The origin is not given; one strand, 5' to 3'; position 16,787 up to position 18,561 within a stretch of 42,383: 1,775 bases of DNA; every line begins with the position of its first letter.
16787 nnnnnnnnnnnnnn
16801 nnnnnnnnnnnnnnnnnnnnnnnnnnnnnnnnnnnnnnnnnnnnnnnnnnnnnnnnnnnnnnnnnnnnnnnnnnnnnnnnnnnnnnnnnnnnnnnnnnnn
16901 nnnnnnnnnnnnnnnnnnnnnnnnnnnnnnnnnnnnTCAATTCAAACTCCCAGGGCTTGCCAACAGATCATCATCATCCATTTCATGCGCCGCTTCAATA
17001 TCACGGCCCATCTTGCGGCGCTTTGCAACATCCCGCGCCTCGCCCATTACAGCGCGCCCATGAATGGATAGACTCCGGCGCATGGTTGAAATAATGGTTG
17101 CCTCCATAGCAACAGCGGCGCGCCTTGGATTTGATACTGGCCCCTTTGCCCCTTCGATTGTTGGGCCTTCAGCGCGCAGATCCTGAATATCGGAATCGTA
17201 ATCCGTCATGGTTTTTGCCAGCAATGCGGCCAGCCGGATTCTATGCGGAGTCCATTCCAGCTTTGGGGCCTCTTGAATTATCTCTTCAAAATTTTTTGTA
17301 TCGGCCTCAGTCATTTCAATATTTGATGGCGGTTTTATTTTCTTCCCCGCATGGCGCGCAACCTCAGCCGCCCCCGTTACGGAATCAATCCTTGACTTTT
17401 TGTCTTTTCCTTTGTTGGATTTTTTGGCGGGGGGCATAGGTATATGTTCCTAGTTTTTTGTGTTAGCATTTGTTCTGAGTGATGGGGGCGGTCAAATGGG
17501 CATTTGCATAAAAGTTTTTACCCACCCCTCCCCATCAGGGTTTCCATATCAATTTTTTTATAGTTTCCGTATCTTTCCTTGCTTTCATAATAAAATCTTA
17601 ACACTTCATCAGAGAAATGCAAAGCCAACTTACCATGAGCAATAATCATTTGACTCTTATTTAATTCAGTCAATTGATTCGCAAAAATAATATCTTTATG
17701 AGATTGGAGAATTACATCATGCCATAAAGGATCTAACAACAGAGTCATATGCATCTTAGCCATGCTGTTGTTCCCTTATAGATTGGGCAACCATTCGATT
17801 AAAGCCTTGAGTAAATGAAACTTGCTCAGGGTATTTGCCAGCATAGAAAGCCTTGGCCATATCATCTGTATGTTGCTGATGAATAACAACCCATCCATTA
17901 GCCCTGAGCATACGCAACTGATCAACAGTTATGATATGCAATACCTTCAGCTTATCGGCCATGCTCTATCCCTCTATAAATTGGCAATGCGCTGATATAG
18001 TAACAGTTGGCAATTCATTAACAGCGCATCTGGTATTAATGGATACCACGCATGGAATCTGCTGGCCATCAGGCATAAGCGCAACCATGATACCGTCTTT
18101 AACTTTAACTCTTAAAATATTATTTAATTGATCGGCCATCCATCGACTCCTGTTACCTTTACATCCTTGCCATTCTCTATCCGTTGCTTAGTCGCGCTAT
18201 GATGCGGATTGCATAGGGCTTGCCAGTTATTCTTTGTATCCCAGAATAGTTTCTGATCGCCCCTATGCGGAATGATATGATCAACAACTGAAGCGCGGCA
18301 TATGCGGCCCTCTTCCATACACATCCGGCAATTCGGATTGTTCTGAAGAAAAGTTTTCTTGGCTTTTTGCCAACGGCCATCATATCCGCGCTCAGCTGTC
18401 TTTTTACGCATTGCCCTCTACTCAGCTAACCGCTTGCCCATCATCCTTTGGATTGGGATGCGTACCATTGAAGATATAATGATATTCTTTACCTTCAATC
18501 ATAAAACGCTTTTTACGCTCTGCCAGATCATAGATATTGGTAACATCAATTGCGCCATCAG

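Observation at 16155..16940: PP-loop / PAPS-reductase-like enzyme wedged between terS and terL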

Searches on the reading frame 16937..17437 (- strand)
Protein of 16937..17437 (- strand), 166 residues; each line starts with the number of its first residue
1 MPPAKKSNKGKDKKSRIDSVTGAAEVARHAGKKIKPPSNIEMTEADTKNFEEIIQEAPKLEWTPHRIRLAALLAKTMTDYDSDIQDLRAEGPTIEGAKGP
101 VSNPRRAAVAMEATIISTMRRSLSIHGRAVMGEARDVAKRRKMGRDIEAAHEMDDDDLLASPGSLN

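Call 3: search_protein_families(library=pfam, proteins=[window:16937-17437:-], max_evalue=0.01)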
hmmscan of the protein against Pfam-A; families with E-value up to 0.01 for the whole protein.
window:16937-17437:- (166 aa): 0 families

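Call 4: search_protein_families(library=phrogs, proteins=[window:16937-17437:-], max_evalue=0.001)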
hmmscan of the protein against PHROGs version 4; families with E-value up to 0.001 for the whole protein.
window:16937-17437:- (166 aa): 1 family
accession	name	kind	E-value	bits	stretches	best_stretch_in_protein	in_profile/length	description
phrog_5601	-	head and packaging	6.2e-34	118.3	1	12-162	3-158/161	terminase small subunit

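Call 5: search_protein_families(library=ncbifam, proteins=[window:16937-17437:-], max_evalue=0.01)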
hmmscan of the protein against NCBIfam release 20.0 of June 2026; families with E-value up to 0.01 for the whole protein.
window:16937-17437:- (166 aa): 0 families

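Call 45: search_dna_similar(query=window:16937-17437:-, collection=phages, mode=protein, max_rows=25)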
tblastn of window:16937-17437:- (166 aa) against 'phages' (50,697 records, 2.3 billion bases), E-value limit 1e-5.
Records with a match: 40; places in all: 40; records where one place covers at least 80% of the query: 40.
Best place of each record, by identity: <60% 40.
By first word of the organism name: Escherichia 30; Enterobacteria 4; Rhizobium 3; Sinorhizobium 1; Bacteriophage 1; Enterobacter 1.
By host as written in the record: Escherichia coli 23; - 5; Escherichia coli str. K-12 substr. MG1655 4; Escherichia coli K-12 2; Escherichia coli MG1655 2; Sinorhizobium meliloti 1; Sinorhizobium americanum X2_25 1; Enterobacter hormaechei subsp. xiangfangensis 1; and 1 more.
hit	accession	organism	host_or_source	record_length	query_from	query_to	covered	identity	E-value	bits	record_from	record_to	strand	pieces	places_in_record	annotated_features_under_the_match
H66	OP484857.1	Sinorhizobium phage AP-16-3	Sinorhizobium meliloti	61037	15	162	89%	45.6%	9e-31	122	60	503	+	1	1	hypothetical protein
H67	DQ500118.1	Rhizobium phage 16-3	-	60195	15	162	89%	45.6%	1e-30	121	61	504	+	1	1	terS: terminase small subunit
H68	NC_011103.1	Rhizobium phage 16-3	-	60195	15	162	89%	45.6%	1e-30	121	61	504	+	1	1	terS: terminase small subunit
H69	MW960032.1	Rhizobium phage RHph_X2_25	Sinorhizobium americanum X2_25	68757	15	163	90%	44.7%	2e-25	107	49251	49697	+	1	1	terminase small subunit protein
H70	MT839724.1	Bacteriophage sp.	human fecal samples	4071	15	160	88%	44.2%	5e-28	114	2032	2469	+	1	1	record has no annotation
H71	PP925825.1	Escherichia phage SaltyDalty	Escherichia coli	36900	15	162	89%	30.3%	2e-6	52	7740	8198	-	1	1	terminase small subunit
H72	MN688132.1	Enterobacter phage LAU1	Enterobacter hormaechei subsp. ...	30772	15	162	89%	30.3%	2e-6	52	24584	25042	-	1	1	terminase small subunit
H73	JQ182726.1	Escherichia phage mEpX2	Escherichia coli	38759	16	162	89%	30.5%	3e-6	52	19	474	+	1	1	terminase small subunit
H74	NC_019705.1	Escherichia phage mEpX2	Escherichia coli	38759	16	162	89%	30.5%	3e-6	52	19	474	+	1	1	terminase small subunit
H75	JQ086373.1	Escherichia phage HK542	Escherichia coli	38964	16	162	89%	30.5%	3e-6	52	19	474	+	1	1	terminase small subunit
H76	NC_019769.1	Escherichia phage HK542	Escherichia coli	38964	16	162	89%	30.5%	3e-6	52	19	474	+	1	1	terminase small subunit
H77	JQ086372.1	Escherichia phage HK446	Escherichia coli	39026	16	162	89%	30.5%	3e-6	52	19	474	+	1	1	terminase small subunit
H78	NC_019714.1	Escherichia phage HK446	Escherichia coli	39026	16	162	89%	30.5%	3e-6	52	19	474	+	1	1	terminase small subunit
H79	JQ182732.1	Escherichia phage mEp234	Escherichia coli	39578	16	162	89%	30.5%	3e-6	52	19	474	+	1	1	terminase small subunit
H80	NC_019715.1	Escherichia phage mEp234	Escherichia coli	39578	16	162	89%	30.5%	3e-6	52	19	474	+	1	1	terminase small subunit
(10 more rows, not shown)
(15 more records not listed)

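Call 46: get_annotated_region(hit=H69, flank=3500)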
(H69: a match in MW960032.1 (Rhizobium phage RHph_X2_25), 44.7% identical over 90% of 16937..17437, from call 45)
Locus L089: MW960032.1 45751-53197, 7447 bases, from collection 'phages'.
description: Rhizobium phage RHph_X2_25, complete genome.
organism: Rhizobium phage RHph_X2_25 (NCBI taxid 2836083)
taxonomy: Viruses; Duplodnaviria; Heunggongvirae; Uroviricota; Caudoviricetes
host: Sinorhizobium americanum X2_25; source: Agricultural lands; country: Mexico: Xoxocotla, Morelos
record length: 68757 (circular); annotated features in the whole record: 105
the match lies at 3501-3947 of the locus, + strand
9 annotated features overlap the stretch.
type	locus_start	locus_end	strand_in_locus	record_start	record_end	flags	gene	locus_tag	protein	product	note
CDS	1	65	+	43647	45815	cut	-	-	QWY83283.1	putative DNA primase/polymerase protein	-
CDS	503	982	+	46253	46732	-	-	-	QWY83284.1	VRR-NUC endonuclease domain-containing protein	GO_function: GO:0016788 - hydrolase activity, acting on ester bonds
CDS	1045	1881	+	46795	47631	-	-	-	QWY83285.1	putative recombination endonuclease VII protein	-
CDS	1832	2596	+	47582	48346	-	-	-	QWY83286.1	hypothetical protein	-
CDS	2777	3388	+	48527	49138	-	-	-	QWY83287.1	HNH endonuclease protein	-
CDS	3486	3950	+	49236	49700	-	-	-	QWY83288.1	terminase small subunit protein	-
CDS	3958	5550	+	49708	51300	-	-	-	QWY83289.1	terminase large subunit protein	-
CDS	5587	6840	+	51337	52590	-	-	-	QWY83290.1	capsid portal protein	-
CDS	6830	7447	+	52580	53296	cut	-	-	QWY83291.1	prohead protease protein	-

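Call 47: get_annotated_region(hit=H68, flank=3500)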
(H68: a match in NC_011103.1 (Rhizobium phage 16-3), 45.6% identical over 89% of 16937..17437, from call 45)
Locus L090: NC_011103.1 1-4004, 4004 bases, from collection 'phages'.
description: Rhizobium phage 16-3, complete genome.
organism: Rhizobium phage 16-3 (NCBI taxid 10704)
taxonomy: Viruses; Duplodnaviria; Heunggongvirae; Uroviricota; Caudoviricetes
host: -; source: -; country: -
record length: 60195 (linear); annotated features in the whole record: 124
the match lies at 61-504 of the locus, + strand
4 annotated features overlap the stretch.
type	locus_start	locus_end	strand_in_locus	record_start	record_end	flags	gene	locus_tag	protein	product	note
CDS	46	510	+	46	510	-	terS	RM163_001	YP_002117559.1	terminase small subunit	TerS; similar to terminase small subunit from phage HK022 and HK97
CDS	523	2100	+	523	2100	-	terL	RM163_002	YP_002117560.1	terminase large subunit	TerL; terminase large subunit; similar to terminase large subunit from phage HK97 and HK022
CDS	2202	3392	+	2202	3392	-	16-3p003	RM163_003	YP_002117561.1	portal protein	phage portal protein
CDS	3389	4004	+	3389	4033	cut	16-3p004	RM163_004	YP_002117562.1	head maturation protease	prohead protease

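Call 48: get_annotated_region(hit=H70, flank=3500)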
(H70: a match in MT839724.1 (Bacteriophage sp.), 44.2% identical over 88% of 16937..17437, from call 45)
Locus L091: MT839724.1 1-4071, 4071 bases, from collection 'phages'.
description: UNVERIFIED: Bacteriophage sp. clone scaffold_11602 genomic sequence.
organism: Bacteriophage sp. (NCBI taxid 38018)
taxonomy: Viruses
host: -; source: human fecal samples; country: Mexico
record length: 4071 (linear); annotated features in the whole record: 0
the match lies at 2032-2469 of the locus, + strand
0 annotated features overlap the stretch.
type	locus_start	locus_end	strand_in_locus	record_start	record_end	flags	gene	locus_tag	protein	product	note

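Call 95: find_homologous_proteins(query=window:16937-17437:-, max_evalue=1e-10)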
Query window:16937-17437:- (166 aa): 25 proteins with E <= 1e-10 among 306 candidates.
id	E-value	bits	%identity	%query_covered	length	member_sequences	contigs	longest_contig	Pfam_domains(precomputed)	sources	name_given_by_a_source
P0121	1.9e-100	351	100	100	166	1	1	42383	PF26841.1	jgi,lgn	jgi:hypothetical protein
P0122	2.1e-45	173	56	98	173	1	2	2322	PF26841.1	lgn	-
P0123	1.3e-32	131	48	92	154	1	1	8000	PF26841.1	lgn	-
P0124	4.9e-32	129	46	91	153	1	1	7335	PF26841.1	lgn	-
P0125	2.2e-31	127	46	90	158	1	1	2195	PF26841.1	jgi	jgi:hypothetical protein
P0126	2.3e-29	120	47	92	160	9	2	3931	PF26841.1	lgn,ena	-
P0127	1.1e-28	118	48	76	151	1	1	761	PF26841.1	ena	-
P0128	3.4e-28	117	45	89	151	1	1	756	PF26841.1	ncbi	-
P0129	1.7e-27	114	49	80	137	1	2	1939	PF26841.1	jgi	jgi:hypothetical protein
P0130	2.5e-27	114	45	90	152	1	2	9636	PF26841.1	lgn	-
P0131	1.5e-26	111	44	89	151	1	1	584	PF26841.1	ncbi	-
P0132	2.4e-26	111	45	92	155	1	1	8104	PF26841.1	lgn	-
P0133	2.4e-25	107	43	91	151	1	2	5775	PF26841.1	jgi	-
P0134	3.3e-25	107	43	91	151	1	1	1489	PF26841.1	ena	-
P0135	1.1e-24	105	43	91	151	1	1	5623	PF26841.1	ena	-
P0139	2.1e-22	98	44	92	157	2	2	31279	PF26841.1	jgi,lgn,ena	jgi:hypothetical protein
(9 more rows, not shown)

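Call 96: find_encoding_contigs(protein=P0122, flank=3000, max_places=2)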
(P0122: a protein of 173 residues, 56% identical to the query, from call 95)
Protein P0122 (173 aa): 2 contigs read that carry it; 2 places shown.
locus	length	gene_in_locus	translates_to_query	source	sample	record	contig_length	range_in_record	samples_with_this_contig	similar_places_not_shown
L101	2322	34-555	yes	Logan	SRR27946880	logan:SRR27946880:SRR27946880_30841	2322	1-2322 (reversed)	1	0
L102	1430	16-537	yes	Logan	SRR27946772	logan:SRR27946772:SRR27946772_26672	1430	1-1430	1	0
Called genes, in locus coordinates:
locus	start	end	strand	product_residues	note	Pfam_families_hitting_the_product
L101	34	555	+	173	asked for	PF26841:Hendrixvirinae_terminase_S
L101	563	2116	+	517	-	PF03354:TerL_ATPase, PF20441:TerL_nuclease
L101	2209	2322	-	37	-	?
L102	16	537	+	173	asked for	PF26841:Hendrixvirinae_terminase_S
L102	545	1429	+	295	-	?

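Call 97: find_encoding_contigs(protein=P0123, flank=3000, max_places=1)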
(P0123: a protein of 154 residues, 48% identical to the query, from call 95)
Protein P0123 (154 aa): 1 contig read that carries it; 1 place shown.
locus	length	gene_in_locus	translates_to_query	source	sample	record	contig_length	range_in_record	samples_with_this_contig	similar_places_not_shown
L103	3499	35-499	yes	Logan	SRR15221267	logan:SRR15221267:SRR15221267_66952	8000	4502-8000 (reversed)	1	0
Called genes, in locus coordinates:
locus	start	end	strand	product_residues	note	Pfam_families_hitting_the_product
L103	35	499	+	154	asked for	PF26841:Hendrixvirinae_terminase_S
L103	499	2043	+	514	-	PF03354:TerL_ATPase, PF20441:TerL_nuclease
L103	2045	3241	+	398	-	PF04860:Phage_portal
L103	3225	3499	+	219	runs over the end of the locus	PF04586:Peptidase_S78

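Call 98: find_encoding_contigs(protein=P0124, flank=3000, max_places=1)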
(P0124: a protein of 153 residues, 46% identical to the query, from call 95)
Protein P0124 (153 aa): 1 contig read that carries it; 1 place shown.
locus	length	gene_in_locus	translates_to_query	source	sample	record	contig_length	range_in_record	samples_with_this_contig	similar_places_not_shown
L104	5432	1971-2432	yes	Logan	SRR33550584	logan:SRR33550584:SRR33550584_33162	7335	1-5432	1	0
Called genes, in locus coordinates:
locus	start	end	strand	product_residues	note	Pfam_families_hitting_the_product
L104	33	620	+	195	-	-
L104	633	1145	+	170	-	-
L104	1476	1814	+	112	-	-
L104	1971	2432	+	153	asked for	PF26841:Hendrixvirinae_terminase_S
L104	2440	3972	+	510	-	PF03354:TerL_ATPase, PF20441:TerL_nuclease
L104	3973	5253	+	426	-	PF04860:Phage_portal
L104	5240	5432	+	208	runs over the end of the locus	PF04586:Peptidase_S78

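Call 99: find_encoding_contigs(protein=P0139, flank=3000, max_places=1)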
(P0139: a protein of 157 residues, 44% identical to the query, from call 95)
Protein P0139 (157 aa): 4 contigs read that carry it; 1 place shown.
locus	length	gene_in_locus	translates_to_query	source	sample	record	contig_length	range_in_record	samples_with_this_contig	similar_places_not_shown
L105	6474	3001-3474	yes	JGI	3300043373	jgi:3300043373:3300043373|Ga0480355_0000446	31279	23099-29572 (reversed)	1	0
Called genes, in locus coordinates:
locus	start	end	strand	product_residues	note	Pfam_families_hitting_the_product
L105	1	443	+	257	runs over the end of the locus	PF13730:HTH_36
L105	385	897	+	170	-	-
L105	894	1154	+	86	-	-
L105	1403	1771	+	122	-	-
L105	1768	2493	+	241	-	-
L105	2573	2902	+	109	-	-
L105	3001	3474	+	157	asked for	PF26841:Hendrixvirinae_terminase_S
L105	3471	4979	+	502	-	PF03354:TerL_ATPase, PF20441:TerL_nuclease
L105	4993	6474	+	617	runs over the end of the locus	PF04586:Peptidase_S78 (weak), PF05065:Phage_capsid (weak)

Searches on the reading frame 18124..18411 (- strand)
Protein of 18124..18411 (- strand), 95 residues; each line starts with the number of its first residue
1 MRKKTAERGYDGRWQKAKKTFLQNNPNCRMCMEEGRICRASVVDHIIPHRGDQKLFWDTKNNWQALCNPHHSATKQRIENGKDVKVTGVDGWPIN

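Call 3: search_protein_families(library=pfam, proteins=[window:18124-18411:-], max_evalue=0.01)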
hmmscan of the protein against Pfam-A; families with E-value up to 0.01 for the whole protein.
window:18124-18411:- (95 aa): 1 family
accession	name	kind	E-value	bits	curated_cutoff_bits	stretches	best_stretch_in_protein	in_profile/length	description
PF01844.29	HNH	-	2.8e-05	24.6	21.4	1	28-72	1-42/47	HNH endonuclease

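Call 4: search_protein_families(library=phrogs, proteins=[window:18124-18411:-], max_evalue=0.001)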
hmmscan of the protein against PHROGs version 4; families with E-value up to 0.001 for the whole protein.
window:18124-18411:- (95 aa): 8 families
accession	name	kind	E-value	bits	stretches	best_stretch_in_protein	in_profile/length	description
phrog_2323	-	DNA, RNA and nucleotide metabolism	1.1e-34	119.7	1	2-94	12-103/113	HNH endonuclease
phrog_589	-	DNA, RNA and nucleotide metabolism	3.1e-23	83.5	1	2-81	66-145/179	HNH endonuclease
phrog_5956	-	DNA, RNA and nucleotide metabolism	3.2e-20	73.2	1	3-93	35-126/138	HNH endonuclease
phrog_144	-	DNA, RNA and nucleotide metabolism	2.9e-18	67.1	1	2-77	60-135/175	HNH endonuclease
phrog_119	-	DNA, RNA and nucleotide metabolism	5.3e-10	39.7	1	2-82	179-262/443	HNH endonuclease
phrog_4581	-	head and packaging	9.7e-08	32.8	1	13-81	52-115/395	terminase small subunit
phrog_333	-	DNA, RNA and nucleotide metabolism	1e-06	30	1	9-72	16-76/138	HNH endonuclease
phrog_6050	-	DNA, RNA and nucleotide metabolism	4.9e-06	26.6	1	5-79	290-362/402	HNH endonuclease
